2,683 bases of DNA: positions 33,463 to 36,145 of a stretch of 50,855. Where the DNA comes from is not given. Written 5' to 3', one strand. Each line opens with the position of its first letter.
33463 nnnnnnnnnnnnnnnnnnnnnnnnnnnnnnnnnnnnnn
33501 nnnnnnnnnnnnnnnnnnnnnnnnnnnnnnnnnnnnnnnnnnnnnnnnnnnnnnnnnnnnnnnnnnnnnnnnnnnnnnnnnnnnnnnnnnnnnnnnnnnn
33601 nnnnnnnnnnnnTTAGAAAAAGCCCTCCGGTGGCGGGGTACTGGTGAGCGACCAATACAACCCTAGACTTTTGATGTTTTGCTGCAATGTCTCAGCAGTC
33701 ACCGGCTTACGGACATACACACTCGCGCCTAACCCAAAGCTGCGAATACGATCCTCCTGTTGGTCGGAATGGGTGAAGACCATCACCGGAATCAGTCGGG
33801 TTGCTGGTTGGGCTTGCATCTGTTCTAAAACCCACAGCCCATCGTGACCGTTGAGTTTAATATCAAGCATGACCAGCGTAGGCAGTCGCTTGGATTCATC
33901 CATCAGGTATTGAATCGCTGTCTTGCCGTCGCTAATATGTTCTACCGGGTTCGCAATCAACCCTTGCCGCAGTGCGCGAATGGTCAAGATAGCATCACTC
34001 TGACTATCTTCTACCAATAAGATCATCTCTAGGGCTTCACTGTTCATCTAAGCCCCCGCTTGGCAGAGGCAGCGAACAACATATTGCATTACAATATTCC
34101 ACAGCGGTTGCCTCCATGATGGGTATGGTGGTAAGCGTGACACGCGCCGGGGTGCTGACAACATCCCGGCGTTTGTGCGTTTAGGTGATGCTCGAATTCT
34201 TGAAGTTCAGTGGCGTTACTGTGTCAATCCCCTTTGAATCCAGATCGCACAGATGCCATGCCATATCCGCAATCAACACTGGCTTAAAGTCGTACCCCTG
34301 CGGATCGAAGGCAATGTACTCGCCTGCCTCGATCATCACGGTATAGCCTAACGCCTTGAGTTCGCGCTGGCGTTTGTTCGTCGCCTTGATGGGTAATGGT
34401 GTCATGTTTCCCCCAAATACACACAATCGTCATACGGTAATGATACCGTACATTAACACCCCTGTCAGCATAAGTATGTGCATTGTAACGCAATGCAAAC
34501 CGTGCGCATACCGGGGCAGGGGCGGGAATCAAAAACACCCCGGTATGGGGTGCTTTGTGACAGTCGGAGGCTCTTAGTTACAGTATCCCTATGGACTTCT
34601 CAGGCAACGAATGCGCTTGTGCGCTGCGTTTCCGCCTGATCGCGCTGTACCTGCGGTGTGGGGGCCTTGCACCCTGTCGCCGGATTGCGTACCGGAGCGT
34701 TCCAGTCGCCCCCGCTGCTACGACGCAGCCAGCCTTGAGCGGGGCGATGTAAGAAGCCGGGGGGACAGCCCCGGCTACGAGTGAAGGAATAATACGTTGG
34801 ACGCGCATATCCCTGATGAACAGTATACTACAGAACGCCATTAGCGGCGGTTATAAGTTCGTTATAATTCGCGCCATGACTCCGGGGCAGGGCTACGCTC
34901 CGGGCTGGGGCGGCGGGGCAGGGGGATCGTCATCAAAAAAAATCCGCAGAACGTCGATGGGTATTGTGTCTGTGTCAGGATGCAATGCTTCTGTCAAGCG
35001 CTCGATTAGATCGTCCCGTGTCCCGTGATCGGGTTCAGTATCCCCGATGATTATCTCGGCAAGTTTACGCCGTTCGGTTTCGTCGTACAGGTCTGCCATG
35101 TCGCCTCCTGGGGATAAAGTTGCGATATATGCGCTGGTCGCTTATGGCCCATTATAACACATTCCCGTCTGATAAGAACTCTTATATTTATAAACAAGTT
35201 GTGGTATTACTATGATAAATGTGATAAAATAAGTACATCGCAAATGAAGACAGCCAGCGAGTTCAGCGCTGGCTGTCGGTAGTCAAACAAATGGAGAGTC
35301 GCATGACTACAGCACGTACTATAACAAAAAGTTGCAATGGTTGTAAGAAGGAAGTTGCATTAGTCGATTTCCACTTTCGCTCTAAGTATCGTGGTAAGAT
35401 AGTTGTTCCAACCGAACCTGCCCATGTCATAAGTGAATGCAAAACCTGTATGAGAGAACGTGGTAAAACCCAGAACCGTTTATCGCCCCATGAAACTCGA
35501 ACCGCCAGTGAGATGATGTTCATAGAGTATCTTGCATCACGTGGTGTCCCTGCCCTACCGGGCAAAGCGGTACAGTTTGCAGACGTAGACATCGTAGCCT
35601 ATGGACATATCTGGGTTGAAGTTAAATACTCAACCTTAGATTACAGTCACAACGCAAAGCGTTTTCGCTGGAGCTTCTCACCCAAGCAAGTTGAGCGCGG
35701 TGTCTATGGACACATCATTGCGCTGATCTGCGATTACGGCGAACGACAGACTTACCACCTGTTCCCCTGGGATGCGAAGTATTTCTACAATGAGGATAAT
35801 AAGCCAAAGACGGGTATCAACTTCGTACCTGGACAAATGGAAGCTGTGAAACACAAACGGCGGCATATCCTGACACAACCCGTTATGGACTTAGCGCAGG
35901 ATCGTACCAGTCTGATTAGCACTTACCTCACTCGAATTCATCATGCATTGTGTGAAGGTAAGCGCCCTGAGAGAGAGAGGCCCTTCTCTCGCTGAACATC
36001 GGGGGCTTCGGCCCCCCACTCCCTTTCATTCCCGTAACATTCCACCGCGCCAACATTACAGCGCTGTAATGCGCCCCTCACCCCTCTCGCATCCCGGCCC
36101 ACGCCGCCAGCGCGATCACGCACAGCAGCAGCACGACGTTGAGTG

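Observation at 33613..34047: An intact CheY-like receiver is the second gene of the phage lysis operon, with no kinase in the genome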

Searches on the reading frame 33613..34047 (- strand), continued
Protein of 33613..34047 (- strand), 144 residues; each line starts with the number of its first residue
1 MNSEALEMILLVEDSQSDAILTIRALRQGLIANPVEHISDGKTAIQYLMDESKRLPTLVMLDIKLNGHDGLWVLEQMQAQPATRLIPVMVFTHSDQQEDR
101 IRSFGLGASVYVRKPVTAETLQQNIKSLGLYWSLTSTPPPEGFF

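Call 115: search_dna_similar(query=L030:4007-4459:+, collection=phages, mode=protein, max_evalue=1e-8, max_rows=40)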
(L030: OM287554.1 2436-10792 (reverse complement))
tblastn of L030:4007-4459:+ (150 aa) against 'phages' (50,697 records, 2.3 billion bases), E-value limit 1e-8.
Records with a match: 72; places in all: 72; records where one place covers at least 80% of the query: 25.
Best place of each record, by identity: >=99% 1; 95-99% 2; <60% 69.
By first word of the organism name: Bacteriophage 19; Listeria 17; Acinetobacter 10; Alteromonas 9; Staphylococcus 5; Pseudomonas 3; Streptococcus 3; Salmonella 2; Enterococcus 2; Bacillus 1; and 1 more.
By host as written in the record: - 29; Listeria monocytogenes 17; Staphylococcus aureus 5; Alteromonas macleodii ATCC 27126 3; Alteromonas sp. 3; Alteromonas sp. H4 2; Pseudomonas aeruginosa 2; Enterococcus faecalis 2; and 9 more.
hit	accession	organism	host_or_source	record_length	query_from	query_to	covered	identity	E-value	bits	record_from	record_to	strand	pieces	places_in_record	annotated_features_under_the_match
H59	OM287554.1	Alteromonas phage vB_AmaS-R9Y1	Alteromonas macleodii ATCC 27126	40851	1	150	100%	100.0%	4e-95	305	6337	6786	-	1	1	hypothetical protein (x2) | lysozyme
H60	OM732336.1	Alteromonas phage vB_AmaS-R9Y2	Alteromonas macleodii ATCC 27126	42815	1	150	100%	96.7%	6e-93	299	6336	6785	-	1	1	hypothetical protein (x2) | lysozyme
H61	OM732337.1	Alteromonas phage vB_AmaS-R9Y3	Alteromonas macleodii ATCC 27126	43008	1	150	100%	96.7%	6e-93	299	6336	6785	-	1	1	hypothetical protein (x2) | lysozyme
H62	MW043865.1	Alteromonas phage vB_AmeP_R8W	Alteromonas sp.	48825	1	148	99%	47.0%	4e-43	156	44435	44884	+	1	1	putative DNA-binding response regulator | hypothetical protein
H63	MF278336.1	Alteromonas phage vB_AspP-H4/4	Alteromonas sp. H4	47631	1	142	95%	46.9%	8e-42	152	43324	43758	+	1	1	putative DNA-binding response regulator | hypothetical protein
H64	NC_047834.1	Alteromonas phage vB_AspP-H4/4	Alteromonas sp. H4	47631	1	142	95%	46.9%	8e-42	152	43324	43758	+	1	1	putative DNA-binding response regulator | hypothetical protein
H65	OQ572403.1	Pseudomonas phage Y1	Pseudomonas aeruginosa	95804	4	140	91%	31.7%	8e-14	73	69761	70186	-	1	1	record has no annotation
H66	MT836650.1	Bacteriophage sp.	human fecal samples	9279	5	139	90%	31.2%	4e-11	65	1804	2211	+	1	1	record has no annotation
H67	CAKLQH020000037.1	Acinetobacter phage MD-2021a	not known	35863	4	150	98%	28.6%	4e-11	65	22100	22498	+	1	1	creB_2: DNA-binding response regulator CreB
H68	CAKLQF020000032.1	Acinetobacter phage MD-2021a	not known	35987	4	150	98%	28.6%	4e-11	65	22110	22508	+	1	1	creB_2: DNA-binding response regulator CreB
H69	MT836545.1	Bacteriophage sp.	human fecal samples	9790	1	117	78%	35.8%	8e-12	67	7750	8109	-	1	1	record has no annotation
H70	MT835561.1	Bacteriophage sp.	human fecal samples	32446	1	130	87%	31.8%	2e-13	72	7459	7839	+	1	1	record has no annotation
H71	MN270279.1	Streptococcus phage phi-SsuZKB4_rum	Streptococcus suis ZKB4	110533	1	150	100%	27.3%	4e-12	68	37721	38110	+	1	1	LuxR family two-component transcriptional response regulator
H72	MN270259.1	Streptococcus phage phi-SgaBSJ31_rum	Streptococcus gallolyticus BSJ31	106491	1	150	100%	27.3%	4e-12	68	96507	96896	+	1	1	phosphate regulon transcriptional regulatory protein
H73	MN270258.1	Streptococcus phage phi-SgaBSJ27_rum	Streptococcus gallolyticus BSJ27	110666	1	150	100%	27.3%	4e-12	68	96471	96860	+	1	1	phosphate regulon transcriptional regulatory protein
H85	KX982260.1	Alteromonas phage PB15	Alteromonas gracilis 9a2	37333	4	116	75%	31.9%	5e-9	59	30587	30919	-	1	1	response regulator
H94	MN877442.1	Alteromonas phage vB_AmeM_PT11-V22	Alteromonas sp.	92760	5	127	82%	28.0%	2e-10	63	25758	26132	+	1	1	hybrid sensor histidine kinase - response regulator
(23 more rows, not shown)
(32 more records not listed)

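Call 116: get_annotated_region(hit=H62, flank=3500)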
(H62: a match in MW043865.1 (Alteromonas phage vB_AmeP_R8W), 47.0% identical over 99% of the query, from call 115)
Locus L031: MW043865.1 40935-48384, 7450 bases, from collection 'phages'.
description: Alteromonas phage vB_AmeP_R8W, complete genome.
organism: Alteromonas phage vB_AmeP_R8W (NCBI taxid 2774152)
taxonomy: Viruses; Duplodnaviria; Heunggongvirae; Uroviricota; Caudoviricetes; Autographiviridae; Foturvirus
host: Alteromonas sp.; source: -; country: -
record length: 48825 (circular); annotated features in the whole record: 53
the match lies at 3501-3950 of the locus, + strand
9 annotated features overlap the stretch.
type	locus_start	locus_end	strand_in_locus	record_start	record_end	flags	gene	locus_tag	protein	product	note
CDS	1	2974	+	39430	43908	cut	-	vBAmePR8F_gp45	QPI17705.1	putative long tail fiber protein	-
CDS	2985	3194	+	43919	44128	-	-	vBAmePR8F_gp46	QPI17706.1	putative class II holin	-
CDS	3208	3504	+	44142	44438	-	-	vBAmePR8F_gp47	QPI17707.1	hypothetical protein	-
CDS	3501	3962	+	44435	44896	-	-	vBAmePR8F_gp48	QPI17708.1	putative DNA-binding response regulator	-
CDS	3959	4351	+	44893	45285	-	-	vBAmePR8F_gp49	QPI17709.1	hypothetical protein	-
CDS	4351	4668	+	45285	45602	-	-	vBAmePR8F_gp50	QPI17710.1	putative terminase small subunit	-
CDS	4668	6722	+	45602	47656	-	-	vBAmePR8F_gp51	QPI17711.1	putative terminase large subunit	-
CDS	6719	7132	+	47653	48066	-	-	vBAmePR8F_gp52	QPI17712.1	hypothetical protein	-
CDS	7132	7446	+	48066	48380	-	-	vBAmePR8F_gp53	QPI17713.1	hypothetical protein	-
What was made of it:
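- In R8W it is two genes after the holin (call 116).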

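Call 117: get_annotated_region(hit=H85, flank=3500)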
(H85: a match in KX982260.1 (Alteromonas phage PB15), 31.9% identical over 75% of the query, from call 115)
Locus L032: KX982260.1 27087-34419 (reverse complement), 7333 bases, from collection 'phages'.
description: Alteromonas phage PB15, complete genome.
organism: Alteromonas phage PB15 (NCBI taxid 1913113)
taxonomy: Viruses; Duplodnaviria; Heunggongvirae; Uroviricota; Caudoviricetes
host: Alteromonas gracilis 9a2; source: -; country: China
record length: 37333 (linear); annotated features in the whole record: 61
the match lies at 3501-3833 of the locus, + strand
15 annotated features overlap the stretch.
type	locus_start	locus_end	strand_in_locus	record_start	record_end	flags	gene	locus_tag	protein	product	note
CDS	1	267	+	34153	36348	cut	-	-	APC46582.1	PE family protein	-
CDS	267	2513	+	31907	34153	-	-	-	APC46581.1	cell wall surface anchor family protein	-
CDS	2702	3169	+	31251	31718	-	-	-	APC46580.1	hypothetical protein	-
CDS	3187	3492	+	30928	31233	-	-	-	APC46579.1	hypothetical protein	-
CDS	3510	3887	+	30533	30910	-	-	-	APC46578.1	response regulator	-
CDS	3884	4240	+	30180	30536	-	-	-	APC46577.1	carboxypeptidase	-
CDS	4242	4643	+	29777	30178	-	-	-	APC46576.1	hypothetical protein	-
CDS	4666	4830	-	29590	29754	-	-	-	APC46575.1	hypothetical protein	-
CDS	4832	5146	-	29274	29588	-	-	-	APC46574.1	hypothetical protein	-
CDS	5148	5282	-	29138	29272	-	-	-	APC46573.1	hypothetical protein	-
CDS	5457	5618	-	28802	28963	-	-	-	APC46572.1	hypothetical protein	-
CDS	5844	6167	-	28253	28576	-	-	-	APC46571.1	hypothetical protein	-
CDS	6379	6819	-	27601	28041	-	-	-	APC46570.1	dUTP diphosphatase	-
CDS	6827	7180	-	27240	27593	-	-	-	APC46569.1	VRR-NUC domain-containing protein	-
CDS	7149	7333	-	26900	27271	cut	-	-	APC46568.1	hypothetical protein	hypothetical protein N22_046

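Call 118: get_annotated_region(hit=H94, flank=3500)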
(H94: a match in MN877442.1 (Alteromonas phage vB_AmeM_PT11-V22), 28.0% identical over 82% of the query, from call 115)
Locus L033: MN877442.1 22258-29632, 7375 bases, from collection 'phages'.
description: Alteromonas phage vB_AmeM_PT11-V22, complete genome.
organism: Alteromonas phage vB_AmeM_PT11-V22 (NCBI taxid 2704031)
taxonomy: Viruses; Duplodnaviria; Heunggongvirae; Uroviricota; Caudoviricetes; Myoalterovirus; Myoalterovirus PT11V22
host: Alteromonas sp.; source: surface seawater; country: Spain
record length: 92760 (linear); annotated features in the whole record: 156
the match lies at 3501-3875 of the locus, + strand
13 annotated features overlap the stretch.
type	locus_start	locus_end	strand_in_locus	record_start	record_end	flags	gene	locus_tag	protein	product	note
CDS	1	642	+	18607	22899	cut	-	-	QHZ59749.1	tail protein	tail protein; ORF24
CDS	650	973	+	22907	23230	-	-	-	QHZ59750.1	hypothetical protein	hypothetical protein; ORF25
CDS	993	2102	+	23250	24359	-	-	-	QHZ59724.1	tail fiber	receptor-binding protein; ORF26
CDS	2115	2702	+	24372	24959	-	-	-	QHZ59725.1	tail fiber chaperone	tail fiber chaperone; ORF27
CDS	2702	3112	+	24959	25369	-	-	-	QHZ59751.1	permuted papain-like amidase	permuted papain-like amidase; ORF28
CDS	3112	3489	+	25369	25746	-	-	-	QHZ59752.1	hypothetical protein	hypothetical protein; ORF29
CDS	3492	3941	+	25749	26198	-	-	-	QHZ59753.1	hybrid sensor histidine kinase - response regulator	hybrid sensor histidine kinase - response regulator; ORF30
CDS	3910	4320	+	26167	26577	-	-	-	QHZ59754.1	hypothetical protein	hypothetical protein; ORF31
CDS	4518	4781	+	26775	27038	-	-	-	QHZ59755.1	hypothetical protein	hypothetical protein; ORF32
CDS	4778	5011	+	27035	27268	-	-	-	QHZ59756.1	hypothetical protein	hypothetical protein; ORF33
CDS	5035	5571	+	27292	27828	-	-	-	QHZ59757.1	hypothetical protein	hypothetical protein; ORF34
CDS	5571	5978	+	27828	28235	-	-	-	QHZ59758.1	hypothetical protein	hypothetical protein; ORF35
CDS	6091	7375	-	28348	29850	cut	-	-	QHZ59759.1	nicotinate phosphoribosyltransferase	nicotinate phosphoribosyltransferase; ORF36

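Call 121: search_protein_families(library=pfam, proteins=[L031:3501-3962:+, L031:3208-3504:+, L031:3959-4351:+, L031:2985-3194:+, L032:3510-3887:+, L032:3884-4240:+, L032:3187-3492:+, L033:3492-3941:+, L033:2702-3112:+, L033:3112-3489:+], max_evalue=0.01)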
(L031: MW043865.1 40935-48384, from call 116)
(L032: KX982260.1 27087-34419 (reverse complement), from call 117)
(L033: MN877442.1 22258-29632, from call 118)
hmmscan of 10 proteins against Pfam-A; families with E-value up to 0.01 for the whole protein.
L031:3501-3962:+ (153 aa): 1 family
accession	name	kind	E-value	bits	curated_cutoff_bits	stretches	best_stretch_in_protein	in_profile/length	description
PF00072.30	Response_reg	-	1.5e-21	77.1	30.2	1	4-115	1-110/111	Response regulator receiver domain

L031:3208-3504:+ (98 aa): 0 families

L031:3959-4351:+ (130 aa): 0 families

L031:2985-3194:+ (69 aa): 2 families
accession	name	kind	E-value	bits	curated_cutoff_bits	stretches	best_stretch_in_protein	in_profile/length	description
PF25612.1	DUF7940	-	9.3e-13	49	27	1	2-63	1-63/63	Family of unknown function (DUF7940)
PF00893.25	Multi_Drug_Res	-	0.0017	19.3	23.7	1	9-61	24-76/93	Small Multidrug Resistance protein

L032:3510-3887:+ (125 aa): 1 family
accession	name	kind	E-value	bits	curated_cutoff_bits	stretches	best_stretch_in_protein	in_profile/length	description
PF00072.30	Response_reg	-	1.8e-17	64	30.2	1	1-108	4-111/111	Response regulator receiver domain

L032:3884-4240:+ (118 aa): 2 families
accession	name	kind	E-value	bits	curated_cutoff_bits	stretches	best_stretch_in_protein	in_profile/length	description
PF08291.16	Peptidase_M15_3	-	2.7e-13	50.4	23.2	1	10-107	3-108/108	Peptidase M15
PF05951.18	Peptidase_M15_2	-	7.6e-06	26.2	27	1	21-110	49-149/153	Bacterial protein of unknown function (DUF882)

L032:3187-3492:+ (101 aa): 6 families
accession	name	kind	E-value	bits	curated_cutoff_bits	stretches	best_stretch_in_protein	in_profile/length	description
PF05531.17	NPV_P10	-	0.00015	22.6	29.8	0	5-38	36-69/75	Nucleopolyhedrovirus P10 protein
PF14023.12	Bestrophin-like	-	0.0016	18.5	32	1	21-97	114-188/232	Bestrophin-like domain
PF12841.12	YvrJ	-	0.0033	17.4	29.5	0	18-32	21-35/36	YvrJ protein family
PF01519.22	DUF16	-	0.0076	17.2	40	0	3-68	33-95/104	Protein of unknown function DUF16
PF12699.13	phiKZ_IP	-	0.008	15.9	27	1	21-87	297-361/387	phiKZ-like phage internal head proteins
PF11559.13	ADIP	-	0.0082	16.7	34.3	1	6-67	61-122/151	Afadin- and alpha -actinin-Binding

L033:3492-3941:+ (149 aa): 2 families
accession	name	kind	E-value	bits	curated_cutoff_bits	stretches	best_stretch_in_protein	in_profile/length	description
PF00072.30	Response_reg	-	3.5e-22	79.1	30.2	1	4-117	2-111/111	Response regulator receiver domain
PF02310.24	B12-binding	-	6e-05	23.3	32.1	1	10-90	14-95/121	B12 binding domain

L033:2702-3112:+ (136 aa): 1 family
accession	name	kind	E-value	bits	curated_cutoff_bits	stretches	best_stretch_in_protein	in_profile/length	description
PF05708.18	Peptidase_C92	-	0.0009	19.8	27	1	16-109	20-114/166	Permuted papain-like amidase enzyme, YaeF/YiiX, C92 family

L033:3112-3489:+ (125 aa): 0 families

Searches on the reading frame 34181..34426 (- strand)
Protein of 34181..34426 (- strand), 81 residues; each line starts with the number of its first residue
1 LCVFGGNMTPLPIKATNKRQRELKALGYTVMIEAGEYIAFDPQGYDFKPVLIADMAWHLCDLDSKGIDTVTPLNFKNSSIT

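Call 3: search_protein_families(library=pfam, proteins=[window:34181-34426:-], max_evalue=0.01)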
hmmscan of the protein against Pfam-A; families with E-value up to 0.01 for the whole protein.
window:34181-34426:- (81 aa): 0 families

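Call 6: search_protein_families(library=phrogs, proteins=[window:34181-34426:-], max_evalue=0.01)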
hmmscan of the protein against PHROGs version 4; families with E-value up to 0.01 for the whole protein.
window:34181-34426:- (81 aa): 0 families

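Call 78: search_protein_families(library=ncbifam, proteins=[window:34181-34426:-], max_evalue=0.05)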
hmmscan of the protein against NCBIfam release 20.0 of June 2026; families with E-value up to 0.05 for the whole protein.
window:34181-34426:- (81 aa): 0 families

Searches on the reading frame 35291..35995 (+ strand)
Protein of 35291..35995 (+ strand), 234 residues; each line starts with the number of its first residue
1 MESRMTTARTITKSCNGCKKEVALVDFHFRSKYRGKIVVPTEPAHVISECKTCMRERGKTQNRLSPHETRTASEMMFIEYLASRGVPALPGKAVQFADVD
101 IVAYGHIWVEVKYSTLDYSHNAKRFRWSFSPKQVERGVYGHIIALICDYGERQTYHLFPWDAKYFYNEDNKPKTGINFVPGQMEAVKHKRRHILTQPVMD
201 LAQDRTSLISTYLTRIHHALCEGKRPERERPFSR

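Call 3: search_protein_families(library=pfam, proteins=[window:35291-35995:+], max_evalue=0.01)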
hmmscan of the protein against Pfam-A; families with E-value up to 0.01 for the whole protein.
window:35291-35995:+ (234 aa): 0 families

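Call 6: search_protein_families(library=phrogs, proteins=[window:35291-35995:+], max_evalue=0.01)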
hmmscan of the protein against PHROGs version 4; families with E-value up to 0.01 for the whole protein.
window:35291-35995:+ (234 aa): 3 families
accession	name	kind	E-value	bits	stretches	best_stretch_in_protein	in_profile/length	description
phrog_1035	-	DNA, RNA and nucleotide metabolism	8.3e-07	30.1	1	3-108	54-116/271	endonuclease VII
phrog_2340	-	DNA, RNA and nucleotide metabolism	0.00088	20.4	1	6-65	2-54/171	endonuclease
phrog_2255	-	DNA, RNA and nucleotide metabolism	0.0017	18.8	1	4-62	45-93/211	HNH endonuclease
